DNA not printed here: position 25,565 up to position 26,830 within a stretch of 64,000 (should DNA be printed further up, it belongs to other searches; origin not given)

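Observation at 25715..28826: ArsS-like radical SAM/Cys-rich protein co-transcribed with a DedA(TVP38)-FAD disulfide-reductase fusion, with no arsM nearby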

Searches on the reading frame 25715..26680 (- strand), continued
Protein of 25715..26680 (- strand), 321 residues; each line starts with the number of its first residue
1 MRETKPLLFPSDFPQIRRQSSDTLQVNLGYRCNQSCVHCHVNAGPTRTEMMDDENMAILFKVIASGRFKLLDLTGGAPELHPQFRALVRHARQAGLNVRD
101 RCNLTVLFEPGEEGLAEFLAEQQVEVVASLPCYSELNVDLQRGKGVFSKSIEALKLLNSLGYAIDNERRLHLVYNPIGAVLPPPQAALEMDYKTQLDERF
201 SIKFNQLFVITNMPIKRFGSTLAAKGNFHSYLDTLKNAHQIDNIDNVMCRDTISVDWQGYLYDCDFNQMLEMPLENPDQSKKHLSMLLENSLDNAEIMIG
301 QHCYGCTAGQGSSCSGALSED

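Call 86: find_encoding_contigs(protein=P0392, flank=6000, max_places=1)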
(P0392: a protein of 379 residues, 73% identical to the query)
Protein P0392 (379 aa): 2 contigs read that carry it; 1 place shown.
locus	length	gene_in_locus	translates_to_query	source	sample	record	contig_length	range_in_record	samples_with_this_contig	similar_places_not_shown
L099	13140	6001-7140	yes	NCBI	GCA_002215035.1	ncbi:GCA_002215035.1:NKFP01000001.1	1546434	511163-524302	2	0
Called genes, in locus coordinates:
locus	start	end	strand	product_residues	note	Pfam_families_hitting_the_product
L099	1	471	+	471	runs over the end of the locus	PF08479:POTRA_2, PF03865:ShlB, PF01103:Omp85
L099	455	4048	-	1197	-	PF08448:PAS_4 (weak), PF13188:PAS_8 (faint), PF00989:PAS (weak), PF08448:PAS_4, PF13426:PAS_9 (weak), PF08447:PAS_3, PF00512:HisKA, PF02518:HATPase_c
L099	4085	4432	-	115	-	PF08279:HTH_11 (weak)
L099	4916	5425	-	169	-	PF03459:TOBE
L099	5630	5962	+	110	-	PF02627:CMD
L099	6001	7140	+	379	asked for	PF04055:Radical_SAM, PF12345:DUF3641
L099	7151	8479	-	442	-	-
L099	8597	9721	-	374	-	-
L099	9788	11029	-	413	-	-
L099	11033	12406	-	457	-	-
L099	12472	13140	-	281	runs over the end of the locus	-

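Call 87: find_encoding_contigs(protein=P0422, flank=6000, max_places=1)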
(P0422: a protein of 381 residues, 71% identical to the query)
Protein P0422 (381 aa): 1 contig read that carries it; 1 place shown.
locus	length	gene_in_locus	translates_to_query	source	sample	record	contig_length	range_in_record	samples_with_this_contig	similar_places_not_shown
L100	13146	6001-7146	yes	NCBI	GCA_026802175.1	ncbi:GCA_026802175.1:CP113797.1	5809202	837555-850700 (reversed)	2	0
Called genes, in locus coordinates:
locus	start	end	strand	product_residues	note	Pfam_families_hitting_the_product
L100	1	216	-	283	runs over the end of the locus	PF00005:ABC_tran, PF13304:AAA_21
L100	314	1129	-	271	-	PF00795:CN_hydrolase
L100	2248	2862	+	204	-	PF16697:Yop-YscD_cpl, PF00498:FHA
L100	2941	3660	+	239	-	PF01427:Peptidase_M15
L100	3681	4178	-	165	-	-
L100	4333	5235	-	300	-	PF01430:HSP33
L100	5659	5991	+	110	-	PF02627:CMD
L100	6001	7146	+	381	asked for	PF04055:Radical_SAM, PF12345:DUF3641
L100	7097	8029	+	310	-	PF01522:Polysacc_deac_1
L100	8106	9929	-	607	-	PF04851:ResIII (faint), PF05496:RuvB_N (weak), PF00004:AAA, PF07728:AAA_5 (weak), PF17862:AAA_lid_3, PF13191:AAA_16 (weak), PF00004:AAA, PF17862:AAA_lid_3, +17 more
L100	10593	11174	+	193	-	PF07963:N_methyl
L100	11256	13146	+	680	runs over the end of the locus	PF12439:GDE_N, PF06202:GDE_C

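Call 96: search_protein_families(library=pfam, proteins=[L091:9996-11015:+, L091:12117-13514:+, L091:7828-8784:-], max_evalue=0.0001)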
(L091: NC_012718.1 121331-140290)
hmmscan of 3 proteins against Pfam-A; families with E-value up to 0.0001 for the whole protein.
L091:9996-11015:+ (339 aa): 0 families

L091:12117-13514:+ (465 aa): 2 families
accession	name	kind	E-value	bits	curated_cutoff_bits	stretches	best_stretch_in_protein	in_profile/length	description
PF04055.27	Radical_SAM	-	1.4e-16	61.6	29.5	1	58-181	2-134/166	Radical SAM superfamily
PF13353.11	Fer4_12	-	3.6e-05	24.5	22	1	60-146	12-98/137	4Fe-4S single cluster domain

L091:7828-8784:- (318 aa): 0 families
